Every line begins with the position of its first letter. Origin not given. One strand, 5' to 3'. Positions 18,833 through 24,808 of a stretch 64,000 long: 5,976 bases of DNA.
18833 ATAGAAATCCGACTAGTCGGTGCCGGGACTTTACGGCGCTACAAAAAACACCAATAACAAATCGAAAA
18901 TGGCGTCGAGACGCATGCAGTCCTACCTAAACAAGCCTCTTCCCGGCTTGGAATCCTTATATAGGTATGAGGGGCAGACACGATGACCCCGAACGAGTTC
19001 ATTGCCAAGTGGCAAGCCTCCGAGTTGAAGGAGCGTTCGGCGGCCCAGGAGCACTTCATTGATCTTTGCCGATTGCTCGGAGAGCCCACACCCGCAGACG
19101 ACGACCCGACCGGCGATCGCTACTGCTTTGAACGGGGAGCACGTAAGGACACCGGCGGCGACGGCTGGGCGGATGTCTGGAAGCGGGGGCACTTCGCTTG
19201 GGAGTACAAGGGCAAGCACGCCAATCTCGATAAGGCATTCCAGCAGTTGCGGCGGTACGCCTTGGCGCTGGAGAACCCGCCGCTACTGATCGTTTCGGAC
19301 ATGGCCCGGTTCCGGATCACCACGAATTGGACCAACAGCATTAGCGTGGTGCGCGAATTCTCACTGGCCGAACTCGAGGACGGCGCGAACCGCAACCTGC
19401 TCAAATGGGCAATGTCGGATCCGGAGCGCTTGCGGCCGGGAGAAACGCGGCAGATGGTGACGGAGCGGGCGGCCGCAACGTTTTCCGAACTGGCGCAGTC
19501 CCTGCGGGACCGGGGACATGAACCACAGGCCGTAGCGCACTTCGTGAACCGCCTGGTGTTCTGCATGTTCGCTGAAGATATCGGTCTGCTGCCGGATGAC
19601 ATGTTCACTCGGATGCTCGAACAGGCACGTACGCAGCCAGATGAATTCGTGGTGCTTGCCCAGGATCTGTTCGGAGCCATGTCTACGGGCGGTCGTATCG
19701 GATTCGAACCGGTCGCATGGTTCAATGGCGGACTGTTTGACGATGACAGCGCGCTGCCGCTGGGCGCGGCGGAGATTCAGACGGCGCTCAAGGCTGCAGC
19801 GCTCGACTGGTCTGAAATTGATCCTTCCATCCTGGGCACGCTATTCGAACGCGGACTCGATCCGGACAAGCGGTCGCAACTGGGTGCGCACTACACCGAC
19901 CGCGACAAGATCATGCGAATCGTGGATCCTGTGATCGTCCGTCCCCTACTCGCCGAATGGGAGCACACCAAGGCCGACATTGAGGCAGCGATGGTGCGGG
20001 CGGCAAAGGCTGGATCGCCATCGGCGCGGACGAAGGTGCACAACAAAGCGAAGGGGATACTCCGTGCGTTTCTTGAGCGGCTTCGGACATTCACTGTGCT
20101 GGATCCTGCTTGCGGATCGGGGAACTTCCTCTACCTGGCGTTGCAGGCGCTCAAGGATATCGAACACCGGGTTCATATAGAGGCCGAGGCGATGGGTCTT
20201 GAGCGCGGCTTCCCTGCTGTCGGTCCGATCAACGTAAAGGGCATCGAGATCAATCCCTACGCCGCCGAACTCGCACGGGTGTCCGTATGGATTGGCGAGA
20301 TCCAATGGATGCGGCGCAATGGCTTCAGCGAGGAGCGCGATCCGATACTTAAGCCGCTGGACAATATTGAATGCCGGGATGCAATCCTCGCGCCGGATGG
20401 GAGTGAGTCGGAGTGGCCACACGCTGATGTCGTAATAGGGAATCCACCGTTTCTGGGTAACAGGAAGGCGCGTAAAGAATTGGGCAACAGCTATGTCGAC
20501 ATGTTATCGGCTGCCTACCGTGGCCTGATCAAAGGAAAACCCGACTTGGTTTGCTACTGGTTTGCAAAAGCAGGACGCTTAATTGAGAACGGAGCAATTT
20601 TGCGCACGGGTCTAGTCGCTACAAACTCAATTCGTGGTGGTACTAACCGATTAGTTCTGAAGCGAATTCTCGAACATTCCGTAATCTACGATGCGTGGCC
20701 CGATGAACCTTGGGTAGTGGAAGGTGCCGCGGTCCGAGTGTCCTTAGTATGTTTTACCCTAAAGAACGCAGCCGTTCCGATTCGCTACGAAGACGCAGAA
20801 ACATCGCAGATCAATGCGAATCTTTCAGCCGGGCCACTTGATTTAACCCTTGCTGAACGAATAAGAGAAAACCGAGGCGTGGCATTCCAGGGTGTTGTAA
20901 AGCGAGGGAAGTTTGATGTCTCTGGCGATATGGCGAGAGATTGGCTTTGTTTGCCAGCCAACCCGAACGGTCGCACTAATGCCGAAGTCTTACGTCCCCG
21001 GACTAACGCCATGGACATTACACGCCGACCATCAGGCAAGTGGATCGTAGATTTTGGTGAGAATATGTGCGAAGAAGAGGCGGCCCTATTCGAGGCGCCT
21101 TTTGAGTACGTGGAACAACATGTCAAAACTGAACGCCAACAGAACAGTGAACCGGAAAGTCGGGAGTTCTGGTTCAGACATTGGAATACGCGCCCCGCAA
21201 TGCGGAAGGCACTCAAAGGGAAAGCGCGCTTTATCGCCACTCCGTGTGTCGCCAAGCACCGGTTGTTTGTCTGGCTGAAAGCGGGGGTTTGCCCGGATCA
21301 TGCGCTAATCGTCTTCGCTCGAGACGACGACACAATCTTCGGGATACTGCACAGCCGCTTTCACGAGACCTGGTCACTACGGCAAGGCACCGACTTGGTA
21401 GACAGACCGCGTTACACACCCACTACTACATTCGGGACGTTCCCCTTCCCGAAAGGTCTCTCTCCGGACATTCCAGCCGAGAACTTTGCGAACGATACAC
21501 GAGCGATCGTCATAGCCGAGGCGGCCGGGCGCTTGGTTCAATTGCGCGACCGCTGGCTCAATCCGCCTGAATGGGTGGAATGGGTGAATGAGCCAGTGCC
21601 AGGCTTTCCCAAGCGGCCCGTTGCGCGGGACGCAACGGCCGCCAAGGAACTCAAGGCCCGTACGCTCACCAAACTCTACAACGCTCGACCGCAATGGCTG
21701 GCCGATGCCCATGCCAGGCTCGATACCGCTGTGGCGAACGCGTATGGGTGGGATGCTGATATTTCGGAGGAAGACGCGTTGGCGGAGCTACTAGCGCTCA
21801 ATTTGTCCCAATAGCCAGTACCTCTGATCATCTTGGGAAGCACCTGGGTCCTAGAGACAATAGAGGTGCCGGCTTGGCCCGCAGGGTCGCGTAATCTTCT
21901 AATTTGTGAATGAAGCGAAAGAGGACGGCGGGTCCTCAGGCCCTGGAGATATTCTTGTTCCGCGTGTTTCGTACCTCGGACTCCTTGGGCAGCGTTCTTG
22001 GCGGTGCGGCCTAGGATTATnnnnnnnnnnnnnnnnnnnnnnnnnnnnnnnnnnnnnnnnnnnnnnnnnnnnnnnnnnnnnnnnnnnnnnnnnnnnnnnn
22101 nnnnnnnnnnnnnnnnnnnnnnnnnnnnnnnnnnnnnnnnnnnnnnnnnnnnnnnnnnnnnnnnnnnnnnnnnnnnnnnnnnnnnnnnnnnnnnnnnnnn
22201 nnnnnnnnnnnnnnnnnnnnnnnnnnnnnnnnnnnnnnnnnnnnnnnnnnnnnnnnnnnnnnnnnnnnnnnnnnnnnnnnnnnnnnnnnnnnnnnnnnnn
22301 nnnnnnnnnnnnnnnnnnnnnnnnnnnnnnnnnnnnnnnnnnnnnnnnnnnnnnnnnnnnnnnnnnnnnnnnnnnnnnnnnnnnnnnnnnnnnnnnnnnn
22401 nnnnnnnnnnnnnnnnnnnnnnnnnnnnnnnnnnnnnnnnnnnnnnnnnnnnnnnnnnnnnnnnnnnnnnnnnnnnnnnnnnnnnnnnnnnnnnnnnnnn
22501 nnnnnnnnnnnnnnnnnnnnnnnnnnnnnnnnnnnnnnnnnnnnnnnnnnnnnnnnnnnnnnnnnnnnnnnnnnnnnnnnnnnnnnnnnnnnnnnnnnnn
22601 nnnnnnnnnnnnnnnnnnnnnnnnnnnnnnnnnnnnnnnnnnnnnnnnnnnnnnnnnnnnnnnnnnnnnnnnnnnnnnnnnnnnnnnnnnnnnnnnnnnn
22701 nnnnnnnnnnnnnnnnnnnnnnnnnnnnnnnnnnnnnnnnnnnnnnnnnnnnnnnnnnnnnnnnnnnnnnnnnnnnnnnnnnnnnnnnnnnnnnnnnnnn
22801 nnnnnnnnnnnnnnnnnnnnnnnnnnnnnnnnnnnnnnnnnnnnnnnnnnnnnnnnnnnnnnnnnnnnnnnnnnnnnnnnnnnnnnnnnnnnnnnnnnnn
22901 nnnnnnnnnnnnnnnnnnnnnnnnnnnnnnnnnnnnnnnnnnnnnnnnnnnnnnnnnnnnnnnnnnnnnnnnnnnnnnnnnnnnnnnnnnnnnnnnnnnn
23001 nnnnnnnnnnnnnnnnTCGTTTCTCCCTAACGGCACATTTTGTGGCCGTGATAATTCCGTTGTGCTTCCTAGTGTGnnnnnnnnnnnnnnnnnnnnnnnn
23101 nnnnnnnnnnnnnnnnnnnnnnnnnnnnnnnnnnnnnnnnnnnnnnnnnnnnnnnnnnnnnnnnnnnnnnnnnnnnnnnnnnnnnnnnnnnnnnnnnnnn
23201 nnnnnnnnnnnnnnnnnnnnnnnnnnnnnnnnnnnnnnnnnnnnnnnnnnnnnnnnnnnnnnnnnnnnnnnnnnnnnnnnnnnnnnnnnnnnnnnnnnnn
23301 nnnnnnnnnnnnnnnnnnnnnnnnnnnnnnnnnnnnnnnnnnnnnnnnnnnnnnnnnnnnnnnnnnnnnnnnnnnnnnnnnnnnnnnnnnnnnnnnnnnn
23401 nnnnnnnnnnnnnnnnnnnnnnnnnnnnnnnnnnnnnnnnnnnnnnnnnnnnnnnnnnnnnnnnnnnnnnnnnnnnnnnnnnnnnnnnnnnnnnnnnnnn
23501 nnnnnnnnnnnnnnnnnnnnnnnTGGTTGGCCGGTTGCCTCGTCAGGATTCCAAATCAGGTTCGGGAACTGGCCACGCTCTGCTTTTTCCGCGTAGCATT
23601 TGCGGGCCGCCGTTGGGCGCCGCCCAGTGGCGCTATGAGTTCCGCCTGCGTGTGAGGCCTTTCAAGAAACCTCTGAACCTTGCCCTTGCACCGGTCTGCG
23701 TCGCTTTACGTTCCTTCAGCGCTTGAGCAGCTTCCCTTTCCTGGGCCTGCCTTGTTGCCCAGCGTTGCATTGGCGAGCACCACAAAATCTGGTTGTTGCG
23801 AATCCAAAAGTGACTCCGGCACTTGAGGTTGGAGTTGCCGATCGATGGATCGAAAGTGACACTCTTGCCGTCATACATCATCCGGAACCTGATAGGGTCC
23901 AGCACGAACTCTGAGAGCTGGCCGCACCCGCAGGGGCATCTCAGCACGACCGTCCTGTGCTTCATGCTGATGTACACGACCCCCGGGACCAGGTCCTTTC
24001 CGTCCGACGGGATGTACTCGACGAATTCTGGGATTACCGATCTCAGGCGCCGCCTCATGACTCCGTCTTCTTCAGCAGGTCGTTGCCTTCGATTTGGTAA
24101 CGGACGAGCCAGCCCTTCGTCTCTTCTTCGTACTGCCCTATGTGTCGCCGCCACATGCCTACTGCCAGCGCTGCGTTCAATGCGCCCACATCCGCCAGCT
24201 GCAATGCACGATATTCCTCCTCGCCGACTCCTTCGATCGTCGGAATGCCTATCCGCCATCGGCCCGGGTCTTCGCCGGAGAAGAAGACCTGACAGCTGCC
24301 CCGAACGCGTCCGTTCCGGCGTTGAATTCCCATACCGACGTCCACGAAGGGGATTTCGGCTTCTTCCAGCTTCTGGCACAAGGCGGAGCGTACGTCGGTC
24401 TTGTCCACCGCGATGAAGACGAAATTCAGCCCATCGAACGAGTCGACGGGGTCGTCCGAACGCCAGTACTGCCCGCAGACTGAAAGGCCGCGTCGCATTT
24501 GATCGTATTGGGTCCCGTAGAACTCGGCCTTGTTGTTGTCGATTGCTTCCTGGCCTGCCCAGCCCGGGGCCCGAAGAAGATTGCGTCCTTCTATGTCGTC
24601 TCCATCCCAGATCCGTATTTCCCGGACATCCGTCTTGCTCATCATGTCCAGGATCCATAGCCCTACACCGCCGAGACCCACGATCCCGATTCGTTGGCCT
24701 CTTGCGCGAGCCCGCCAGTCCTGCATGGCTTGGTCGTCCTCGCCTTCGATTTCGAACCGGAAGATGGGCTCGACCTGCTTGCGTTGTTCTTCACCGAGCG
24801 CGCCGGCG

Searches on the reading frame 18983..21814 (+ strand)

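Call 46: search_protein_families(library=pfam, proteins=[window:18983-21814:+], max_evalue=0.001)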
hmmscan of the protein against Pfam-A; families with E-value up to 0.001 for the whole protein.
window:18983-21814:+ (943 aa): 7 families
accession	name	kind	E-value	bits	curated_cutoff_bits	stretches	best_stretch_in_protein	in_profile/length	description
PF20473.4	MmeI_Mtase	-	6.8e-30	104.5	27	1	355-578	8-232/259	MmeI, DNA-methyltransferase domain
PF20464.3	MmeI_N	-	2.1e-14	54.7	27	1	2-176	2-180/181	MmeI, N-terminal domain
PF20465.4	MmeI_hel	-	4.1e-14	53.5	27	1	183-252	2-75/75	MmeI, helicase spacer domain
PF07669.17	Eco57I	-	3.4e-08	34.2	25.3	1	417-540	2-130/171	Eco57I restriction-modification methylase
PF20466.3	MmeI_TRD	-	6.3e-05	22.9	27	1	764-824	146-206/207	MmeI, target recognition domain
PF02384.22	N6_Mtase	-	0.00029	20.7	20.4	1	365-493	43-138/311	N-6 DNA Methylase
PF20467.3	MmeI_C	-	0.00033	21.3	27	0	888-939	21-74/83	MmeI, C-terminal domain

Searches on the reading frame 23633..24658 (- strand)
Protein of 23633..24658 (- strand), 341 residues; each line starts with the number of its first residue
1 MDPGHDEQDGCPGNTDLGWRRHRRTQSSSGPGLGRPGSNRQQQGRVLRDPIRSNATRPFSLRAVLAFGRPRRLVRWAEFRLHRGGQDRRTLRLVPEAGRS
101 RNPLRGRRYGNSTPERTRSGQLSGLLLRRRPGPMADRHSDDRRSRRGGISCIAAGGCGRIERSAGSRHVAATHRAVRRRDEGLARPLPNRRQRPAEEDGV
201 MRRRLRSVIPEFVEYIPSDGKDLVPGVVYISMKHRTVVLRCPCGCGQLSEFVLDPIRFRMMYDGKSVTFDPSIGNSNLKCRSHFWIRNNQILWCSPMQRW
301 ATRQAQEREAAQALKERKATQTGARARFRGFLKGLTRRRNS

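Call 46: search_protein_families(library=pfam, proteins=[window:23633-24658:-], max_evalue=0.001)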
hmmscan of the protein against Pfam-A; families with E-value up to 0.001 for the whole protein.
window:23633-24658:- (341 aa): 1 family
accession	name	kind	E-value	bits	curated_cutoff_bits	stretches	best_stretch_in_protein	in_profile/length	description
PF20137.4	DUF6527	-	4.3e-20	71.8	23.6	1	236-294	2-63/63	Family of unknown function (DUF6527)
